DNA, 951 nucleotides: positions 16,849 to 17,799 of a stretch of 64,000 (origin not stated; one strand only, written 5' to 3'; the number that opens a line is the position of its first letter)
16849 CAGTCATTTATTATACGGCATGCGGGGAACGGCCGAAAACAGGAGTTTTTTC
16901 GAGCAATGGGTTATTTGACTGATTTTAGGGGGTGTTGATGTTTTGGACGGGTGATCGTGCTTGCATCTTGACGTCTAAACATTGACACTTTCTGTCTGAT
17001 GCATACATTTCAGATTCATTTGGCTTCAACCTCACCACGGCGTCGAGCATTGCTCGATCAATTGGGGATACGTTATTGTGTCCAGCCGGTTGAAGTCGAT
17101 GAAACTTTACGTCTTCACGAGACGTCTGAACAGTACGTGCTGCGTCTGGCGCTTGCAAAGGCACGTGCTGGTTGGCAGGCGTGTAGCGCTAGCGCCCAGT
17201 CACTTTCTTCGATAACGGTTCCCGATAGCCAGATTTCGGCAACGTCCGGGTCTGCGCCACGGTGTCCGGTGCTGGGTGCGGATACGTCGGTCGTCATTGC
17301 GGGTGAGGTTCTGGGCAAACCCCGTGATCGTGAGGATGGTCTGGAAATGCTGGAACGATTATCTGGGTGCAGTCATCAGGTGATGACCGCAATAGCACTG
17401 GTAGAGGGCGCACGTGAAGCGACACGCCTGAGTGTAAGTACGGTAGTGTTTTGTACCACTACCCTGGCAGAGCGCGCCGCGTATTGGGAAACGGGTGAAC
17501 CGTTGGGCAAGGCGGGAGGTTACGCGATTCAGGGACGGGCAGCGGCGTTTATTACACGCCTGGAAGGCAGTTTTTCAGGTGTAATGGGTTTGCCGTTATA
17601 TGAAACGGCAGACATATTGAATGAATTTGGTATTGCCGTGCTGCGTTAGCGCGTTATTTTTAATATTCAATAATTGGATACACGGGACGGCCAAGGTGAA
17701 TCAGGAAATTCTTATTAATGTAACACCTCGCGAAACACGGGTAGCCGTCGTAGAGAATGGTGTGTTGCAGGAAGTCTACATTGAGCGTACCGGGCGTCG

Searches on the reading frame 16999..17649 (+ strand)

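Call 76: search_protein_families(library=pfam, proteins=[window:16999-17649:+], max_evalue=0.001)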
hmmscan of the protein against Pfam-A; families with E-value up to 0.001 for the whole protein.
window:16999-17649:+ (216 aa): 1 family
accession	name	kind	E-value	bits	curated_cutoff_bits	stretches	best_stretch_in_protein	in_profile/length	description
PF02545.19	Maf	-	3.4e-53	180.5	27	1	5-210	1-187/187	Maf-like protein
